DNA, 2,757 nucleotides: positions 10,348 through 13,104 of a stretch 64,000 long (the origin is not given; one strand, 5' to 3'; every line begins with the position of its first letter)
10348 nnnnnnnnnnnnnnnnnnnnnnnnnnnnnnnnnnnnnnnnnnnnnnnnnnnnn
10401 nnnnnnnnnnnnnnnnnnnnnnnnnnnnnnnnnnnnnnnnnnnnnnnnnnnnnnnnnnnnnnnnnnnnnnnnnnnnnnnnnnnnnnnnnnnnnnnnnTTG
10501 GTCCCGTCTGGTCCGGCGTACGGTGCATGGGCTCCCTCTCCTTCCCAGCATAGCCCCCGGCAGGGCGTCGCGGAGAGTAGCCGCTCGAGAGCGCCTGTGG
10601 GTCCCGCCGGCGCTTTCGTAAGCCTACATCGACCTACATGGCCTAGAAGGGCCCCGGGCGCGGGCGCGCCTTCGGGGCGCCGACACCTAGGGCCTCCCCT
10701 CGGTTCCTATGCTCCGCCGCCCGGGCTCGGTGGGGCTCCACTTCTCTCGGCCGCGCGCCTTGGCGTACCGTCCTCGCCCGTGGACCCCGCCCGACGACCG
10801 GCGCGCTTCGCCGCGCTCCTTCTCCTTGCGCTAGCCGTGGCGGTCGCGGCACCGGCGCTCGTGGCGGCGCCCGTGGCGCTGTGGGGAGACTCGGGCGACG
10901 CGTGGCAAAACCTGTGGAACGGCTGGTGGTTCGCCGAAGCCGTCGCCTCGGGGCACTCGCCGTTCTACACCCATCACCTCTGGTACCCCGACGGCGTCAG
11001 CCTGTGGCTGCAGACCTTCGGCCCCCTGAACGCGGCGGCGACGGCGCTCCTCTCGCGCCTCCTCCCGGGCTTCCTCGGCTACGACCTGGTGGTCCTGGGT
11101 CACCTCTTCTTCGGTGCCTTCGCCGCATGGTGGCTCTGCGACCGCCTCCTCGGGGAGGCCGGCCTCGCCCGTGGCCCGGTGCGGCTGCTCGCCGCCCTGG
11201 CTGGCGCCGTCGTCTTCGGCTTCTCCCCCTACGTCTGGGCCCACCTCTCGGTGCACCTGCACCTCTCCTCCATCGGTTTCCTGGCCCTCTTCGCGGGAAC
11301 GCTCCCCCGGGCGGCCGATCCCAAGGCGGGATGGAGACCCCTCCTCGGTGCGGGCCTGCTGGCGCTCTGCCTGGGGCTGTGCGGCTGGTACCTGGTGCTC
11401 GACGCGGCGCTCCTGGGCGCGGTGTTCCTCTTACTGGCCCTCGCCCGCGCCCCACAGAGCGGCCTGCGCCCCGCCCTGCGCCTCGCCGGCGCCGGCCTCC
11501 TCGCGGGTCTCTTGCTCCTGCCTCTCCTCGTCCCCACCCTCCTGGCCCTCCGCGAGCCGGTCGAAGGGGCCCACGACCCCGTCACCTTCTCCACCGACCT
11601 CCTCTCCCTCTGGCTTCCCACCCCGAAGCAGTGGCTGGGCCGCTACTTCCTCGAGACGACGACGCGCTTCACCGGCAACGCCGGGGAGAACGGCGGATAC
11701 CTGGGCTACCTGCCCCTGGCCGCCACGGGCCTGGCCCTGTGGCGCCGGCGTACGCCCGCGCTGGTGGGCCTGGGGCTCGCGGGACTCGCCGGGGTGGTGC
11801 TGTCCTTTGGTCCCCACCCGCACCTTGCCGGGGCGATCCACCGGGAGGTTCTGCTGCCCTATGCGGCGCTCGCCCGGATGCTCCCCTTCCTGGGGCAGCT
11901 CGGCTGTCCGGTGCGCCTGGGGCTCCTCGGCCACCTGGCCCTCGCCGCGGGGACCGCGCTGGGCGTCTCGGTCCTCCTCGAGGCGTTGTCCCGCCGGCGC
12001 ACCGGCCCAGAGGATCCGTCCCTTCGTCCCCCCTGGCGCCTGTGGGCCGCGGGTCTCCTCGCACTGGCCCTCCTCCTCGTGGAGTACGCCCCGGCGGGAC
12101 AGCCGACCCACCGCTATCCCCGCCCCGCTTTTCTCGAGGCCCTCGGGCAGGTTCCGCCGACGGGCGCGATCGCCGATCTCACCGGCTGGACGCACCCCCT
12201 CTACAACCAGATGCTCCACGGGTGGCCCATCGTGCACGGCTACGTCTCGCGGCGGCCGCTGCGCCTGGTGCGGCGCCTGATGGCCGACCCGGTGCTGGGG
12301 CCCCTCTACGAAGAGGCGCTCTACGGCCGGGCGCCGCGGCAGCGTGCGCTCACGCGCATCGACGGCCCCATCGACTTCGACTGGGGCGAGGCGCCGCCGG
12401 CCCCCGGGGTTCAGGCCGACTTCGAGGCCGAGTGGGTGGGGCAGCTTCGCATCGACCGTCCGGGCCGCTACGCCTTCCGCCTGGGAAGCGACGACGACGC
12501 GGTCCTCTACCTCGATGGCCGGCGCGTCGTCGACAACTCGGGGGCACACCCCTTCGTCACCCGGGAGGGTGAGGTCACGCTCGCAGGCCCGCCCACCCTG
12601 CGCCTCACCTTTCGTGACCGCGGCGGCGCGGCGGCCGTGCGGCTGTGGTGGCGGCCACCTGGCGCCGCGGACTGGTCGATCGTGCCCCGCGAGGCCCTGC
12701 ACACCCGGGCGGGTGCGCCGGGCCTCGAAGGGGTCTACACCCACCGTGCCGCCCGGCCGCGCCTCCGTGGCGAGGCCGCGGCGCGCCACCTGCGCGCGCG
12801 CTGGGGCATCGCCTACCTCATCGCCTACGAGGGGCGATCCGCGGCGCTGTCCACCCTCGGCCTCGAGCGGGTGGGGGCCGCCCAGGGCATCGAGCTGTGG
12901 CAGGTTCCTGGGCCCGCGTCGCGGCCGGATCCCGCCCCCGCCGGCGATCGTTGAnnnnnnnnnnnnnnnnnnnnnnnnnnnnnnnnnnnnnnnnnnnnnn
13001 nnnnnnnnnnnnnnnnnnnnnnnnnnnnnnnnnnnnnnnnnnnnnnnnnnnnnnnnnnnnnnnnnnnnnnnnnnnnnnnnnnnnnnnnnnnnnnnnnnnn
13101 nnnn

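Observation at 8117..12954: Divergent pair: four-fold 6-Cys repeat lipoprotein and a polytopic membrane protein with C-terminal PA14 domain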

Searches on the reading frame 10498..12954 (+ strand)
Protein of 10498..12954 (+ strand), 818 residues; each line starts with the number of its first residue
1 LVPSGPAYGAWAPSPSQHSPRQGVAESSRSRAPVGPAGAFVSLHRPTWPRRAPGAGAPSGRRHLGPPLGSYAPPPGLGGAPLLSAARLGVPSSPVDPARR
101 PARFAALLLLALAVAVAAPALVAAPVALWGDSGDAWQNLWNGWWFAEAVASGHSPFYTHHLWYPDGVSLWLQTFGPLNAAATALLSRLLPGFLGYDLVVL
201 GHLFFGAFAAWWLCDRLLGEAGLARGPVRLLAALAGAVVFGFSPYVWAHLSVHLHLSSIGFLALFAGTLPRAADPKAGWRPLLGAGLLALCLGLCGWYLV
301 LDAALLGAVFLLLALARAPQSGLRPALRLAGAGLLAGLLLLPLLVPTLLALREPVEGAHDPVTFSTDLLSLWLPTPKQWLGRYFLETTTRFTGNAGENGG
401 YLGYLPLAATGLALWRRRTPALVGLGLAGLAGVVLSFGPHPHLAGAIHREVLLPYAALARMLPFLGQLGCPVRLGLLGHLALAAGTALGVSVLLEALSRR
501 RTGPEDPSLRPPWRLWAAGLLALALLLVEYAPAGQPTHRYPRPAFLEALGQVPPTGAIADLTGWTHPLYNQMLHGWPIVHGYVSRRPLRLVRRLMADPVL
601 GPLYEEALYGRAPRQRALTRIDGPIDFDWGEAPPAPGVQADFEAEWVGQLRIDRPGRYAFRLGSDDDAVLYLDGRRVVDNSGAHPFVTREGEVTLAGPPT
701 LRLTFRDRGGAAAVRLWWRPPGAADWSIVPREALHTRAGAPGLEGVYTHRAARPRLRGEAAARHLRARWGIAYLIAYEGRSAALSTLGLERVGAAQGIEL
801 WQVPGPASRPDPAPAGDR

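Call 3: search_protein_families(library=pfam, proteins=[window:10498-12954:+], max_evalue=0.1)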
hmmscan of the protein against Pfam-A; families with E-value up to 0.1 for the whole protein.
window:10498-12954:+ (818 aa): 1 family
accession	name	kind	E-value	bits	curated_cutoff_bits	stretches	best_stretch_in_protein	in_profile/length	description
PF07691.17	PA14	-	1.3e-11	45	24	1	617-690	20-102/147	PA14 domain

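Call 4: search_protein_families(library=ncbifam, proteins=[window:10498-12954:+], max_evalue=0.1)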
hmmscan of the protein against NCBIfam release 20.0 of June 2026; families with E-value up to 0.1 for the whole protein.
window:10498-12954:+ (818 aa): 1 family
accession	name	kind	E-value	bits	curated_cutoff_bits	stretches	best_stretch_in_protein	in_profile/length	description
NF009027.0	PRK12363.1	equivalog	0.05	12.2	572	1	203-279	32-104/703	phosphoglycerol transferase I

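Call 7: find_homologous_proteins(query=window:10780-12954:+)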
Query window:10780-12954:+ (724 aa): 16 proteins with E <= 0.001 among 8000 candidates.
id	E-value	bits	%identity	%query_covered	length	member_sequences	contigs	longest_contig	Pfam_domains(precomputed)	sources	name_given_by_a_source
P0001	0.0e+0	1615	100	100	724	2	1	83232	PF07691.18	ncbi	-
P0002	4.9e-267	906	63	97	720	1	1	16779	PF07691.18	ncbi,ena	-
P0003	4.3e-199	682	53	97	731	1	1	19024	PF07691.18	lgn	-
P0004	3.2e-184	633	51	95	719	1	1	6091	PF07691.18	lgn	-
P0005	2.1e-178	613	50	96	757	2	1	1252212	PF07691.18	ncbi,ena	-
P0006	6.5e-133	463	46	82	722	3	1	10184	-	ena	-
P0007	9.2e-108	380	41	91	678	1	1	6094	-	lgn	-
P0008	3.7e-28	116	36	35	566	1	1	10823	PF19830.5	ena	-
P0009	3.8e-20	90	33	19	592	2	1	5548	PF19830.5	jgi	-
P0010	3.4e-18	84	28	60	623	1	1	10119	PF19830.5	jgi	jgi:hypothetical protein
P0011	7.0e-11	59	30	43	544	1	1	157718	-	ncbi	-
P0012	6.0e-9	53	34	23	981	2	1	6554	PF07691.18,PF13519.13,PF07705.18,PF07584.17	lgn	-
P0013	2.1e-8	51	35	14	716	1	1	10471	PF07691.18,PF13231.13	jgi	jgi:4-amino-4-deoxy-L-arabinose transferase-like glycosyltransferase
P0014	2.3e-8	51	30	51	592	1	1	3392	-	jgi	jgi:hypothetical protein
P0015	3.3e-7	47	44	8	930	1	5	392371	PF15711.11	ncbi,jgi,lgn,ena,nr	ncbi:MAG TPA: interleukin-like EMT inducer domain-containing protein [Anaerolineae bacterium]|nr:int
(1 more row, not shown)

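Call 8: find_encoding_contigs(protein=P0002, flank=8000, max_places=3)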
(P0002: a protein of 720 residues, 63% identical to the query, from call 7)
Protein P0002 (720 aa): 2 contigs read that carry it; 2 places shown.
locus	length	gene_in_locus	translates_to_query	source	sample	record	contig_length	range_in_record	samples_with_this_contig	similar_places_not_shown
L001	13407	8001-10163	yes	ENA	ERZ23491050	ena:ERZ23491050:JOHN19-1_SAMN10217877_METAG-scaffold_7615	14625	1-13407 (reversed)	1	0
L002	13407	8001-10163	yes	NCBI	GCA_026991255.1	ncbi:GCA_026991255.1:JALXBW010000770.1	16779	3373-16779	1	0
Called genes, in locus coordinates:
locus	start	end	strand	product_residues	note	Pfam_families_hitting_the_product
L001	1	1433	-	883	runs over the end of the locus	?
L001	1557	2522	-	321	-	-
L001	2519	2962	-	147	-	PF00903:Glyoxalase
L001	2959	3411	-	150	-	-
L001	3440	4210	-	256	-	PF00106:adh_short, PF08659:KR, PF13460:NAD_binding_10 (weak), PF13561:adh_short_C2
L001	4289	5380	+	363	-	PF00561:Abhydrolase_1, PF12146:Hydrolase_4 (faint)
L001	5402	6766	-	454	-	PF17517:IgGFc_binding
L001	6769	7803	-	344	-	-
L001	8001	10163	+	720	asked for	PF07691:PA14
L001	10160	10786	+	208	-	PF01161:PBP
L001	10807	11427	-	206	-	-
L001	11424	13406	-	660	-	?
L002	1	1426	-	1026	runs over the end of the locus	PF00595:PDZ, PF13180:PDZ_2, PF17820:PDZ_6, PF03572:Peptidase_S41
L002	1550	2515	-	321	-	-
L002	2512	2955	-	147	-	PF00903:Glyoxalase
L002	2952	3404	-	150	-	-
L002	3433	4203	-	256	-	PF00106:adh_short, PF08659:KR, PF13460:NAD_binding_10 (weak), PF13561:adh_short_C2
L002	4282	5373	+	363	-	PF00561:Abhydrolase_1, PF12146:Hydrolase_4 (faint)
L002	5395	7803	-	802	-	-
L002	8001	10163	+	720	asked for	PF07691:PA14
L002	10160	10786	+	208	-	PF01161:PBP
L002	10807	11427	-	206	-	-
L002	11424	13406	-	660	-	?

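Call 9: find_encoding_contigs(protein=P0005, flank=8000, max_places=3)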
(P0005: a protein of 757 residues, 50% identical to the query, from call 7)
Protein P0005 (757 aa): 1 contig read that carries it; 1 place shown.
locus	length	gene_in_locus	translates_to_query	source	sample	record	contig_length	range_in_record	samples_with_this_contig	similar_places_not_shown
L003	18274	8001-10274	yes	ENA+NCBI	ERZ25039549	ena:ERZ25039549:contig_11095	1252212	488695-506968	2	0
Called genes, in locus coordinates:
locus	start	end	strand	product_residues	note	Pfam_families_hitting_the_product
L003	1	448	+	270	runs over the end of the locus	-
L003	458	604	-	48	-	PF02416:TatA_B_E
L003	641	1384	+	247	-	PF03009:GDPD, PF13653:GDPD_2 (weak)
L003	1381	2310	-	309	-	-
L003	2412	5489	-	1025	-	PF00595:PDZ, PF13180:PDZ_2, PF17820:PDZ_6 (weak), PF03572:Peptidase_S41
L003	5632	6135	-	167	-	-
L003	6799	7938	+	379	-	PF02163:Peptidase_M50, PF00571:CBS (weak)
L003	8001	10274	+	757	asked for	PF07691:PA14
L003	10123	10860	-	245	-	PF06210:DUF1003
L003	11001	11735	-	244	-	-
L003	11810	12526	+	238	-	-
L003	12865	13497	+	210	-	PF01161:PBP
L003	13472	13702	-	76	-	-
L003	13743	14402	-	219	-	PF14252:DUF4347 (weak)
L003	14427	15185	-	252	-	PF13489:Methyltransf_23, PF08241:Methyltransf_11, PF08242:Methyltransf_12, PF13649:Methyltransf_25, PF13847:Methyltransf_31 (weak)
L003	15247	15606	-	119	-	PF00291:PALP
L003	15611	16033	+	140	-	-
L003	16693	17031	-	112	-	-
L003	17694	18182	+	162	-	PF13480:Acetyltransf_6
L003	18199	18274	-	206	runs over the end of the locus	PF01914:MarC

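Call 10: find_encoding_contigs(protein=P0003, flank=8000, max_places=3)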
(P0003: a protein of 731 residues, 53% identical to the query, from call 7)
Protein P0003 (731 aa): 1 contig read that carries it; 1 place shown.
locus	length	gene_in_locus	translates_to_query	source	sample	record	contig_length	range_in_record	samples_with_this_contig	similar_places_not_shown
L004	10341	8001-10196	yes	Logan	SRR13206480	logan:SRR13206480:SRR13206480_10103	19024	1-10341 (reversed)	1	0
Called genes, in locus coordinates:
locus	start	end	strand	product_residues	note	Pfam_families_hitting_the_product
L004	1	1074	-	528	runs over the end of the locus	PF14400:Transglut_i_TM, PF01841:Transglut_core, PF14402:7TM_transglut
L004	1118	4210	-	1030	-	PF00595:PDZ, PF13180:PDZ_2, PF17820:PDZ_6, PF03572:Peptidase_S41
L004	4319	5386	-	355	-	-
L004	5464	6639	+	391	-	PF00561:Abhydrolase_1, PF12146:Hydrolase_4 (faint)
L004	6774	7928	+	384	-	PF02163:Peptidase_M50, PF00571:CBS (weak)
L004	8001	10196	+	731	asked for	PF07691:PA14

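Call 11: find_encoding_contigs(protein=P0006, flank=8000, max_places=2)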
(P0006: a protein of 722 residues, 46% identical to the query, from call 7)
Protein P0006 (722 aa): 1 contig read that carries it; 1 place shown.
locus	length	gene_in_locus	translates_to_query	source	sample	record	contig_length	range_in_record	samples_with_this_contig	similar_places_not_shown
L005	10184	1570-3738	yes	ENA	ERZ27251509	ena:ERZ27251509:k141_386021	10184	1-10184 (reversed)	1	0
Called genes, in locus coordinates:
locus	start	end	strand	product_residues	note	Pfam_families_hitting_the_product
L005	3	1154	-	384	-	?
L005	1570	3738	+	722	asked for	-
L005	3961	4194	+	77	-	-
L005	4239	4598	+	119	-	PF02661:Fic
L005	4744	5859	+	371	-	-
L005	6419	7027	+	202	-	PF12079:DUF3558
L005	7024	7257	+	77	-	-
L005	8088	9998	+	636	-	PF00324:AA_permease, PF13520:AA_permease_2, PF13906:AA_permease_C (weak), PF00582:Usp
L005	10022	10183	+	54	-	?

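Call 12: find_encoding_contigs(protein=P0004, flank=8000, max_places=2)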
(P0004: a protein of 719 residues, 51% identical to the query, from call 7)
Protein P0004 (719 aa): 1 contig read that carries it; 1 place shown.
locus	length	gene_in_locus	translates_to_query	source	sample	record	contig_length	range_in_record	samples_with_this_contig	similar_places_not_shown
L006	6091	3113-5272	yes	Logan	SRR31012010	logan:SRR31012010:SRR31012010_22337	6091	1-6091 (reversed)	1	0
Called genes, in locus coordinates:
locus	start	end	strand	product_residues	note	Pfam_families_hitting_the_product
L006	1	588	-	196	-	?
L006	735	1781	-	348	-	-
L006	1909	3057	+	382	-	PF02163:Peptidase_M50, PF00571:CBS (weak)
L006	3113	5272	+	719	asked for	PF07691:PA14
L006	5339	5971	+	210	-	PF01161:PBP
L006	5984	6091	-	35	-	?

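Call 13: find_encoding_contigs(protein=P0007, flank=8000, max_places=2)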
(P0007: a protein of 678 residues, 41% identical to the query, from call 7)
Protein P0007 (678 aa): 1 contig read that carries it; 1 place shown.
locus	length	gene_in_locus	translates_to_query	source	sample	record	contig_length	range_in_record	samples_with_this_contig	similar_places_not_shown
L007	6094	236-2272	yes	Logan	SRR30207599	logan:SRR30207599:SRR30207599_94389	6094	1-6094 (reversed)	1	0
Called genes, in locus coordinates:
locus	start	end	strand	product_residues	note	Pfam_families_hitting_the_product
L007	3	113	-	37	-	?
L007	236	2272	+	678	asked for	-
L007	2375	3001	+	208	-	PF04542:Sigma70_r2, PF08281:Sigma70_r4_2, PF04545:Sigma70_r4, PF13384:HTH_23 (weak), PF22233:PhyR_sigma-like (weak)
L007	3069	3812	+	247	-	-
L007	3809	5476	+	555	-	PF12770:CHAT (weak), PF00656:Peptidase_C14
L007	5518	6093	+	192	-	?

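Call 16: search_protein_families(library=pfam, alignment_id=A1, max_evalue=1)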
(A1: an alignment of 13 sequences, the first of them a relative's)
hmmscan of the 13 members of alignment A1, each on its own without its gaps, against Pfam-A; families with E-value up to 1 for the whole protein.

A. member 1, P0001 (724 aa): 1 family
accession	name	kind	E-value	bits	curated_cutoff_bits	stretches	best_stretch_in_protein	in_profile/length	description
PF07691.17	PA14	-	1.1e-11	45.2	24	1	523-596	20-102/147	PA14 domain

B. families by the number of members that match (of 13 scanned): 6 families
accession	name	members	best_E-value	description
PF07691.17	PA14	5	3.1e-19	PA14 domain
PF10131.15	PTPS_related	2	0.0002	6-pyruvoyl-tetrahydropterin synthase related domain; membrane protein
PF09852.15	DUF2079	1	5.7e-05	Predicted membrane protein (DUF2079)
PF12472.13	DUF3693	1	0.033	Phage related protein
PF09586.16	YfhO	1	0.12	Bacterial membrane protein YfhO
PF12390.13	Se-cys_synth_N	1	0.19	Selenocysteine synthase N terminal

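Call 17: search_solved_structures(query=A1, max_evalue=10)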
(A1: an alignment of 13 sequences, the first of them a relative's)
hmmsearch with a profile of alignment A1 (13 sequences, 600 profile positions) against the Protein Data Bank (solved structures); distinct sequences matched with E-value up to 10: 4.
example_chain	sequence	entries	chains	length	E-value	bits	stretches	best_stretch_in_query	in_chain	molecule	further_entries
6au1_A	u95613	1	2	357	0.068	15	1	445-539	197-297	Putative hemin storage protein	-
7wmv_B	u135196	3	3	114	0.34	12.7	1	376-457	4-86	PDZK1-interacting protein 1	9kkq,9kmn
7yni_B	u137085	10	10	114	0.4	12.5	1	376-457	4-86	PDZK1-interacting protein 1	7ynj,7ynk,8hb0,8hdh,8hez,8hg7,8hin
3nqi_A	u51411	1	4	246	1.5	10.6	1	463-520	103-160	Putative lipoprotein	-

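Call 18: find_homologous_proteins(query=A1, max_evalue=0.001)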
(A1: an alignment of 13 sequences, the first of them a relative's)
Query A1 (13 sequences) (724 aa, profile of the alignment): 76 proteins with E <= 0.001 among 8000 candidates.
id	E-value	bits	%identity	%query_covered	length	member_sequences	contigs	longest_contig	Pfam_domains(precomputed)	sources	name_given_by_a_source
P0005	3.4e-243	827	50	96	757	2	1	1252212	PF07691.18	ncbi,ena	-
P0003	1.0e-237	809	53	97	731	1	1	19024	PF07691.18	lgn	-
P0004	1.1e-233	795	51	95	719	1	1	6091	PF07691.18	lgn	-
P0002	2.0e-233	795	63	97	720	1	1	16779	PF07691.18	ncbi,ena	-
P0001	4.4e-227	774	100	100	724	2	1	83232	PF07691.18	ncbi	-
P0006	1.2e-222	759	46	82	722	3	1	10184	-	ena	-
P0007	2.8e-196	672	41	91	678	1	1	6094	-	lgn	-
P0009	1.1e-168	581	33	19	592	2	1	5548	PF19830.5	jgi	-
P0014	2.8e-159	550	30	51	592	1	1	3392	-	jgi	jgi:hypothetical protein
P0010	8.8e-157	541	28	60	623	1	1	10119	PF19830.5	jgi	jgi:hypothetical protein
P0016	4.9e-152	526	33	40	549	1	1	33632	-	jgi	jgi:hypothetical protein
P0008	2.8e-146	507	36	35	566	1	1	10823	PF19830.5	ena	-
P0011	9.5e-146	505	30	43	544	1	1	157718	-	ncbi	-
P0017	1.0e-67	247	26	67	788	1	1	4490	PF06271.19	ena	-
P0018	1.1e-63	234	33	23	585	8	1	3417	-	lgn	-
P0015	1.0e-62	231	44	8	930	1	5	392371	PF15711.11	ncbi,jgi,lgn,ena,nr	ncbi:MAG TPA: interleukin-like EMT inducer domain-containing protein [Anaerolineae bacterium]|nr:int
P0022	7.1e-44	169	-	-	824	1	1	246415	PF13641.13,PF00535.33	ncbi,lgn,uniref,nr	ncbi:dolichyl-phosphate beta-glucosyltransferase [Streptomyces sp. yr375]|uniref:dolichyl-phosphate 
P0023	2.7e-43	167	29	19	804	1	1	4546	PF19830.5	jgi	jgi:hypothetical protein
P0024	6.4e-40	156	37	8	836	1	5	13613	PF09586.17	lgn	-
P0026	1.2e-38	151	25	38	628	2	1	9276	PF19830.5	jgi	jgi:hypothetical protein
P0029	4.9e-35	139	29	39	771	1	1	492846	PF19830.5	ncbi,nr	ncbi:MAG TPA: hypothetical protein VES67_03800 [Vicinamibacterales bacterium]|nr:hypothetical protei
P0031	1.6e-33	134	43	8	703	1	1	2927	PF19830.5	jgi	jgi:hypothetical protein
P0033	6.9e-32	129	29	26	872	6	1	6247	PF00754.32,PF07691.18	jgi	jgi:hypothetical protein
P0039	1.7e-26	111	26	15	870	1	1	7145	PF07691.18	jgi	jgi:hypothetical protein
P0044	2.5e-23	101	25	14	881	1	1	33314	PF07691.18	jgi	-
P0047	4.9e-20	90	28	34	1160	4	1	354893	PF19830.5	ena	-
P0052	2.0e-13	68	27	36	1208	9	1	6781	PF19830.5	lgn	-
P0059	2.7e-10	58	-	-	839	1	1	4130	PF09586.17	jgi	jgi:hypothetical protein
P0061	2.0e-9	55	-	-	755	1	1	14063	PF09586.17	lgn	-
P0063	2.4e-8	51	-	-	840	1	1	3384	PF09586.17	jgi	-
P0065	4.2e-7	47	-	-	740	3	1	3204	PF19830.5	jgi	-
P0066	4.6e-7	47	27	36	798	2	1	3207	PF09586.17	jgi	-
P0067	4.8e-7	47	-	-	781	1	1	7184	PF09586.17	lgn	-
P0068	4.9e-7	47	29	8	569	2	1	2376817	PF19830.5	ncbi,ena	-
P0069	1.2e-6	46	36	15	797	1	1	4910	PF09586.17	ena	-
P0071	9.7e-6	43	-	-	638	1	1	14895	PF09586.17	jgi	jgi:hypothetical protein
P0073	1.1e-5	42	-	-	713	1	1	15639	PF09586.17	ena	-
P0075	4.4e-5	41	-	-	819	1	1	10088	PF09586.17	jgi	jgi:hypothetical protein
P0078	9.1e-4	36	67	2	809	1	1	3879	PF09586.17,PF13231.13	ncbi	ncbi:MAG: hypothetical protein ACREN5_17655 [Gemmatimonadales bacterium]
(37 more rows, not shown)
